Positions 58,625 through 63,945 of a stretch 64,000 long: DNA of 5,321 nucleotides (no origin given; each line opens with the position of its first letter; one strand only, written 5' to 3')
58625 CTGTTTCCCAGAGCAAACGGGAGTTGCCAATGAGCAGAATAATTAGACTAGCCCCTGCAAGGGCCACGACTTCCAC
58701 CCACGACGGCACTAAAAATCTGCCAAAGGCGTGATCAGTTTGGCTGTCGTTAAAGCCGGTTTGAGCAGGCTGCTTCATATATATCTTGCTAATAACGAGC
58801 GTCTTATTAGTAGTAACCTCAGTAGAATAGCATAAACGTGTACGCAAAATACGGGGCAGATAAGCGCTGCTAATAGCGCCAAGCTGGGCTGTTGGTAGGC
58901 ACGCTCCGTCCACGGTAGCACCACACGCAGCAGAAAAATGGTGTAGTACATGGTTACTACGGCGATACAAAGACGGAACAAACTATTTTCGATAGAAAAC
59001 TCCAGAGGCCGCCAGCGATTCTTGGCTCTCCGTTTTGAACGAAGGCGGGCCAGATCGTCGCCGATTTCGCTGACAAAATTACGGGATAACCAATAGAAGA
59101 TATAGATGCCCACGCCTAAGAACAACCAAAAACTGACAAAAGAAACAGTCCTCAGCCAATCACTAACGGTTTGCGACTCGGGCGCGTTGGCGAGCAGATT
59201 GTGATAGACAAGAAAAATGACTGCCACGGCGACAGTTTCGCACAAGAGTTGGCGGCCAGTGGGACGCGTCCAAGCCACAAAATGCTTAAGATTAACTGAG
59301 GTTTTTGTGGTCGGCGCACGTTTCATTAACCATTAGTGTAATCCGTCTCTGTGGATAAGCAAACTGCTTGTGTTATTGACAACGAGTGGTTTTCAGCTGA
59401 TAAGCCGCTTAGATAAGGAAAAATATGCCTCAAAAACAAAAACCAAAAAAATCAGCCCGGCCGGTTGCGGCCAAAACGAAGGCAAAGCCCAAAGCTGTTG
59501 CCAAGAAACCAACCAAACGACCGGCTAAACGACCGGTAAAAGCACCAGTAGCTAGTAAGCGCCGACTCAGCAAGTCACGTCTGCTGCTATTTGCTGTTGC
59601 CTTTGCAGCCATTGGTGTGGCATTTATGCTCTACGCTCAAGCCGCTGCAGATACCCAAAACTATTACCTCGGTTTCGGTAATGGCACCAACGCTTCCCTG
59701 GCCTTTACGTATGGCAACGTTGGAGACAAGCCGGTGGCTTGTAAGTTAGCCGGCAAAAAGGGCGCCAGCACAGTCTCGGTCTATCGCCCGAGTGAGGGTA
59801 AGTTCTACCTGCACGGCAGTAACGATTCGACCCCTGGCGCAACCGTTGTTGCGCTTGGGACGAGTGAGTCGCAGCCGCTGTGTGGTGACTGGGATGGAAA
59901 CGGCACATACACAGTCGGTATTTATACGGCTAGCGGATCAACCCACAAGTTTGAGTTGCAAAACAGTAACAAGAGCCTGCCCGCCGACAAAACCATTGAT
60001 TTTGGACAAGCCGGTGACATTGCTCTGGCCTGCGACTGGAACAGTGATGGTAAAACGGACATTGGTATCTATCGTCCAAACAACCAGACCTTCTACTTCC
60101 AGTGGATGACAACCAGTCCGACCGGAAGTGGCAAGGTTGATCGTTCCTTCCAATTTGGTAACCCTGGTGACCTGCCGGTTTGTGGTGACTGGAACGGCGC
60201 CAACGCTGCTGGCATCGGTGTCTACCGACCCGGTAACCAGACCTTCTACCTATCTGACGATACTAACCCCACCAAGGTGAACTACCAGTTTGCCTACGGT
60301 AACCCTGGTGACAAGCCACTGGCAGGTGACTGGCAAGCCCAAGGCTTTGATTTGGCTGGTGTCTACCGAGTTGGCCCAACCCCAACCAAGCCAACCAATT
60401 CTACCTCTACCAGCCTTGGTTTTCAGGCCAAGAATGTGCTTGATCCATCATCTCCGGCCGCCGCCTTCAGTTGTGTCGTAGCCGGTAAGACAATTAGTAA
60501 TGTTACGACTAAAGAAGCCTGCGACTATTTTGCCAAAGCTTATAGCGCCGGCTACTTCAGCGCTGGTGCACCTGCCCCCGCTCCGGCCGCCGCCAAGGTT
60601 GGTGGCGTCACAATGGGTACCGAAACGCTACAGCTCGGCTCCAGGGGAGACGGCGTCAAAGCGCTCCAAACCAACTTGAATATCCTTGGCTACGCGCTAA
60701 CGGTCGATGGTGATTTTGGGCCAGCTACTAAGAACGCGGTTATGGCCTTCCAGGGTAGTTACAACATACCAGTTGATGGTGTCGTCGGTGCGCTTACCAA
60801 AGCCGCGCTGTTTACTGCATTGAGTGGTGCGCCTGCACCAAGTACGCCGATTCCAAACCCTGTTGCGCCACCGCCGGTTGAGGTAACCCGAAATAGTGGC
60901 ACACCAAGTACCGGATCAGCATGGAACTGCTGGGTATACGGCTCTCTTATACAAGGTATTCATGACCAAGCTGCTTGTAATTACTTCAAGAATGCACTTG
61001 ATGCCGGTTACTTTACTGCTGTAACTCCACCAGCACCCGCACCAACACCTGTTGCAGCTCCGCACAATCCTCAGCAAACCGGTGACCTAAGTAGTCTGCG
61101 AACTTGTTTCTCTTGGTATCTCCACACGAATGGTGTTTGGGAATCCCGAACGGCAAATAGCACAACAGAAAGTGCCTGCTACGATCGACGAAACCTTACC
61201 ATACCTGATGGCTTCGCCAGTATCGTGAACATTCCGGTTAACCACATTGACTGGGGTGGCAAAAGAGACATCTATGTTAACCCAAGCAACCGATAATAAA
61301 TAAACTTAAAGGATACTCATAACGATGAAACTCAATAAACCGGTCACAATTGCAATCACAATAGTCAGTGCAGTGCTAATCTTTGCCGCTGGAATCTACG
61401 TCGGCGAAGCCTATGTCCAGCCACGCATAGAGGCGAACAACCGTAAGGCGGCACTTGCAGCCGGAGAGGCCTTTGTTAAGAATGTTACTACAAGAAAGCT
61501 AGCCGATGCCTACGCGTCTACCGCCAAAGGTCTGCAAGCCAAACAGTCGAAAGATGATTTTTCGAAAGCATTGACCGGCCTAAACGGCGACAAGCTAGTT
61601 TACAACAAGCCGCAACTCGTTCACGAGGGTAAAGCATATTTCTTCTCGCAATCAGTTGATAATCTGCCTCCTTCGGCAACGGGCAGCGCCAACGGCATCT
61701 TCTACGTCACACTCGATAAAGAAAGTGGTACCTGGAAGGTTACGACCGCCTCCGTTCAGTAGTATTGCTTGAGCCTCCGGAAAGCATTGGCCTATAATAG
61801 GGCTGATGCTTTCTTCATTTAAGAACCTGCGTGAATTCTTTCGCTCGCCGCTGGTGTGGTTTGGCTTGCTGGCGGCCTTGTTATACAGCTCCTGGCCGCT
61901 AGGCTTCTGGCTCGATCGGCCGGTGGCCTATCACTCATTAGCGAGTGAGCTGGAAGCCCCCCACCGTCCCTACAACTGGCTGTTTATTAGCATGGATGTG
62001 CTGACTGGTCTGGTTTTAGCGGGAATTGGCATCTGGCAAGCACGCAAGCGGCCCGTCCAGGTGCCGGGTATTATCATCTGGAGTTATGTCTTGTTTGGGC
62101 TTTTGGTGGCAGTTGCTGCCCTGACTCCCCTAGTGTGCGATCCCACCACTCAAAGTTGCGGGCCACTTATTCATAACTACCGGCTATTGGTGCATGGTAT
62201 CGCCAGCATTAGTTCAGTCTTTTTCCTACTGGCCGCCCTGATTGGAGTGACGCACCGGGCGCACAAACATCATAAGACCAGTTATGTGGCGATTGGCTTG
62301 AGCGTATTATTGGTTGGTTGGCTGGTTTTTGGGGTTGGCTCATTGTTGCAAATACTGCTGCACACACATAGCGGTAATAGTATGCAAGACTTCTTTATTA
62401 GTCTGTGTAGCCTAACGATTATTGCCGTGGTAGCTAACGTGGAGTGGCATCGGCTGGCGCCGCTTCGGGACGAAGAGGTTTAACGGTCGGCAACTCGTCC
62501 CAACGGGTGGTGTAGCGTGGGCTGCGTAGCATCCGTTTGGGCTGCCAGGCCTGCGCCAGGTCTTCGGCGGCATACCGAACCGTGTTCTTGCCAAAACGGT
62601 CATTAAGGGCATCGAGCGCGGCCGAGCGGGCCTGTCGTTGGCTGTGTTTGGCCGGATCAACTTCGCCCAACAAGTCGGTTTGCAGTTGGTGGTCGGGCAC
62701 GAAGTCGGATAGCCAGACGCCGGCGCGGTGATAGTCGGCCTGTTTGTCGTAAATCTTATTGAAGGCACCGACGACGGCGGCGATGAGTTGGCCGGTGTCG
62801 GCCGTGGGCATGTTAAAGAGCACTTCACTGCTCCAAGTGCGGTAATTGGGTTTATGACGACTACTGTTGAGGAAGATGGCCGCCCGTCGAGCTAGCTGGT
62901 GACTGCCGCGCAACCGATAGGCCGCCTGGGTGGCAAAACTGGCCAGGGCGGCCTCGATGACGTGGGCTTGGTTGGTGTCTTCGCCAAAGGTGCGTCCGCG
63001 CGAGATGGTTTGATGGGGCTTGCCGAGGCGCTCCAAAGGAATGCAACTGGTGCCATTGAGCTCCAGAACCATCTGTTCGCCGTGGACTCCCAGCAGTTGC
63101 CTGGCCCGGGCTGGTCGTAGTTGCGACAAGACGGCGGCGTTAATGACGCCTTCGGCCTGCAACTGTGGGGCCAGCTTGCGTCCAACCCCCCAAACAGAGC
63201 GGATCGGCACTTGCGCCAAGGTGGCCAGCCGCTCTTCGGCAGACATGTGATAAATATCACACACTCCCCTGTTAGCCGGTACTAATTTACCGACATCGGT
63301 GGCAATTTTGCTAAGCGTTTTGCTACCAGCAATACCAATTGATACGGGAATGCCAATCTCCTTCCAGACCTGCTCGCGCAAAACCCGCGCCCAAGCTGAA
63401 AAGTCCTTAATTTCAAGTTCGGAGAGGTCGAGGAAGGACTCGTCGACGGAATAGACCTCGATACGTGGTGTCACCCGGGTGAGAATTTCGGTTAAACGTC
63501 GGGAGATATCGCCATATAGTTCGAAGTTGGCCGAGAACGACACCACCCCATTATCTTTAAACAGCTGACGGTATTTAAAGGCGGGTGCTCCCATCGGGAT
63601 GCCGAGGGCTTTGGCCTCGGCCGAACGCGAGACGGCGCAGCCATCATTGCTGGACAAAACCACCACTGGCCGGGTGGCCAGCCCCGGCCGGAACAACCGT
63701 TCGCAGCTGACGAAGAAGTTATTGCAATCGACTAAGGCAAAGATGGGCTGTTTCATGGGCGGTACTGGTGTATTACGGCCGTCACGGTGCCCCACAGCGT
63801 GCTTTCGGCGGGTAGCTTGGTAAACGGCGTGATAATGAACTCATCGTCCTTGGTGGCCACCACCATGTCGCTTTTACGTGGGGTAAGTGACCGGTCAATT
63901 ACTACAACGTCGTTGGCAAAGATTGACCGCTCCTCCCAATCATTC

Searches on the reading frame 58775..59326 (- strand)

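Call 9: search_protein_families(library=pfam, proteins=[window:58775-59326:-])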
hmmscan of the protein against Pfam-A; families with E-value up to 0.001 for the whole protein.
window:58775-59326:- (183 aa): 1 family
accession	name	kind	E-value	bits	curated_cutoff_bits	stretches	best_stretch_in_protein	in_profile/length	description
PF20479.3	TMEM128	-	1.8e-05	25.7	23.9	0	32-82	13-63/124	TMEM128 protein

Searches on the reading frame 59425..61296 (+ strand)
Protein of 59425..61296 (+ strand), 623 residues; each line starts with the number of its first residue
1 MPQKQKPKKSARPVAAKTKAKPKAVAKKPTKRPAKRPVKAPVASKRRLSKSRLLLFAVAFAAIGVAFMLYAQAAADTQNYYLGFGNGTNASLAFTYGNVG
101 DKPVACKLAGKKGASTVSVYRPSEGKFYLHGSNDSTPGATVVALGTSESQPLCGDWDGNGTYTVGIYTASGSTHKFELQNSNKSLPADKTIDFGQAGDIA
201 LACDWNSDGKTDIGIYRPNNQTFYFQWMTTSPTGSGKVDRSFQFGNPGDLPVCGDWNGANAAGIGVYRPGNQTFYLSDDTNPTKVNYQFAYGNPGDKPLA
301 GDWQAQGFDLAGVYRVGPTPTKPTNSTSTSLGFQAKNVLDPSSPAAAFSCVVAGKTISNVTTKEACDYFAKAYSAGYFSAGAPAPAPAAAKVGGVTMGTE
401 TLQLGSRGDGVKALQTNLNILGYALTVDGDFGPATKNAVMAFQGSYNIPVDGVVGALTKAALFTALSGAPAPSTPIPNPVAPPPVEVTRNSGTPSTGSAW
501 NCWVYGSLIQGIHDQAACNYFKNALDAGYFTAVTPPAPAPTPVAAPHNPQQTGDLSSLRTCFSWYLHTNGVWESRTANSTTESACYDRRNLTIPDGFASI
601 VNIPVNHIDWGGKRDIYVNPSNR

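Call 9: search_protein_families(library=pfam, proteins=[window:59425-61296:+])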
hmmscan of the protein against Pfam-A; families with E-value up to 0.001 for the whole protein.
window:59425-61296:+ (623 aa): 2 families
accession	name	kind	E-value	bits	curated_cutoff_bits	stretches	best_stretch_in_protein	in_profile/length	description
PF01471.23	PG_binding_1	-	3.9e-18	65.8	23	1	407-462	1-57/57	Putative peptidoglycan binding domain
PF09374.15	PG_binding_3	-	3.1e-05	24.5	24.6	0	410-442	2-33/76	Predicted Peptidoglycan domain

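Call 72: find_homologous_proteins(query=window:59425-61296:+, max_evalue=1e-10)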
Query window:59425-61296:+ (623 aa): 246 proteins with E <= 1e-10 among 8000 candidates; the best 120 are listed.
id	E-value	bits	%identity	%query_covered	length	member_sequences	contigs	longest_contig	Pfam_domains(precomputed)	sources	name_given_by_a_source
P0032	2.5e-81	292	39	72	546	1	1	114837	PF01471.24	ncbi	ncbi:MAG: peptidoglycan-binding protein [Candidatus Saccharimonadales bacterium]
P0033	2.4e-76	276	40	67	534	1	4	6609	PF01471.24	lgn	-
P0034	7.0e-69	251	37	70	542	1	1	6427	PF01471.24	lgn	-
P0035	5.1e-65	238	46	43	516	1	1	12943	-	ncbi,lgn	-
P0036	7.9e-63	231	54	11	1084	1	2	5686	PF09374.16,PF00877.26,PF08823.17,PF04886.17,PF01471.24,PF08239.18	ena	-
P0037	1.7e-55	207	54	11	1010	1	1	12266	PF09374.16,PF00877.26,PF08823.17,PF06347.20,PF04886.17,PF01471.24,PF08239.18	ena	-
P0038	4.1e-47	179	41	34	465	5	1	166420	-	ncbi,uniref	ncbi:hypothetical protein ACTMTF_36340 [Nonomuraea sp. ZG12]|uniref:hypothetical protein n=1 Tax=Non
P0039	1.1e-44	171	37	37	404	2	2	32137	PF00188.33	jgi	jgi:uncharacterized protein YkwD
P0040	2.3e-44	170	42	32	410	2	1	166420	PF05257.23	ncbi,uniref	ncbi:CHAP domain-containing protein [Nonomuraea sp. ZG12]|uniref:CHAP domain-containing protein n=1 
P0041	3.0e-44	170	39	15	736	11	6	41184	PF09374.16,PF08823.17,PF01471.24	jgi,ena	-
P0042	5.7e-44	169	43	35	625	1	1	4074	PF08486.16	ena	-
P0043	2.8e-43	166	37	30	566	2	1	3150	PF07995.18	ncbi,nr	ncbi:MAG: PQQ-dependent sugar dehydrogenase, partial [Actinobacteria bacterium]|nr:PQQ-dependent sug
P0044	4.3e-43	166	55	10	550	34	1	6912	PF09374.16,PF00877.26,PF01471.24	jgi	jgi:peptidoglycan hydrolase-like protein with peptidoglycan-binding domain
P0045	1.1e-42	164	39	38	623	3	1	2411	PF08486.16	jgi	jgi:SpoIID/LytB domain protein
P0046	1.2e-41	161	37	36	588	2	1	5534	-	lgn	-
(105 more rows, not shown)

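Call 73: find_encoding_contigs(protein=P0032, flank=10000, max_places=2)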
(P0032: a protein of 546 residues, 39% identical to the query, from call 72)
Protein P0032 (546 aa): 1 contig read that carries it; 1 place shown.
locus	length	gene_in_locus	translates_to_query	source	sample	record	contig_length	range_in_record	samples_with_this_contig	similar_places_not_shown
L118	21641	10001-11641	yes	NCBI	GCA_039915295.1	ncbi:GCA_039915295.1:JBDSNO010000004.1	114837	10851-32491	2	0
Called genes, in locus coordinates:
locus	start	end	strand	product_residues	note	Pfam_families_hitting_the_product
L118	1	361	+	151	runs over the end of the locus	PF02367:TsaE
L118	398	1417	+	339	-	PF00691:OmpA (weak)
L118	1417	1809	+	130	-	PF00814:TsaD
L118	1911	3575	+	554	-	-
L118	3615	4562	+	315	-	PF04203:Sortase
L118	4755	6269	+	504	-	PF12072:RNase_Y_N, PF13083:KH_KhpA-B (faint), PF22891:KH_PNO1_2nd (weak), PF00013:KH_1 (weak), PF01966:HD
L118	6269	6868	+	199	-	PF00702:Hydrolase, PF13419:HAD_2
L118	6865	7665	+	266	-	PF13277:YmdB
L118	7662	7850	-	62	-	-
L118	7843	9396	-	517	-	PF03109:ABC1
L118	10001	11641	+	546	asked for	PF01471:PG_binding_1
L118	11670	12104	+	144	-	-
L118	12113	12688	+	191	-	PF04203:Sortase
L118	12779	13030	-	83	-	-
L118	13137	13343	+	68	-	-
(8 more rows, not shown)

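Call 74: find_encoding_contigs(protein=P0033, flank=10000, max_places=2)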
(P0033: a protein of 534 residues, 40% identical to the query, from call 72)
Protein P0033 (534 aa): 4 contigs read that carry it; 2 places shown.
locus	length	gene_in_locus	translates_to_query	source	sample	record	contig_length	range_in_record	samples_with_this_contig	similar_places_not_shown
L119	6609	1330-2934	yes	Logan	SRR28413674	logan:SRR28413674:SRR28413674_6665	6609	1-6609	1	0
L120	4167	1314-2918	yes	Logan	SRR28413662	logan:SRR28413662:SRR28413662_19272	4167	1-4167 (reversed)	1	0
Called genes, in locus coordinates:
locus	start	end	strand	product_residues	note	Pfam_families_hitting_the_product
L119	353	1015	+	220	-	-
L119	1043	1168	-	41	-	-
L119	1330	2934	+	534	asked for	PF01471:PG_binding_1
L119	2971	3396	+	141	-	-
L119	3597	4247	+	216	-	-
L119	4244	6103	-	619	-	PF00122:E1-E2_ATPase, PF00702:Hydrolase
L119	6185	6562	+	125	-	-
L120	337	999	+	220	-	-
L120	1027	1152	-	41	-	-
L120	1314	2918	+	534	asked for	PF01471:PG_binding_1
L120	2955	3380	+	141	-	-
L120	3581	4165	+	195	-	?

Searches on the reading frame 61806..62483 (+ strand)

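Call 27: search_protein_families(library=pfam, proteins=[window:61806-62483:+])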
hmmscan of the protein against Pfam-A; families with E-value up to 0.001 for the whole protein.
window:61806-62483:+ (225 aa): 1 family
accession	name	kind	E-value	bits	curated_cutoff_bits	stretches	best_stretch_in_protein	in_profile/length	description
PF06197.19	DUF998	-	1.6e-07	31.6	30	1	23-176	4-156/184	Protein of unknown function (DUF998)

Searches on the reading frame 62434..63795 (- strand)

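Call 27: search_protein_families(library=pfam, proteins=[window:62434-63795:-])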
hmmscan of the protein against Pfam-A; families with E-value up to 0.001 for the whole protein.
window:62434-63795:- (453 aa): 4 families
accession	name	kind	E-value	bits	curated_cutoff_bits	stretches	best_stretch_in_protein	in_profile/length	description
PF00817.25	IMS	-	1.4e-36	126.1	23.2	1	22-167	1-148/148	impB/mucB/samB family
PF13438.11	DUF4113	-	2.6e-20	72.6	24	1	392-438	5-51/51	Domain of unknown function (DUF4113)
PF11799.13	IMS_C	-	3.6e-18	66.4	20.7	1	262-375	2-109/109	impB/mucB/samB family C-terminal domain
PF11798.14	IMS_HHH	-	0.0001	22.8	24.4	1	192-214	7-29/32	IMS family HHH motif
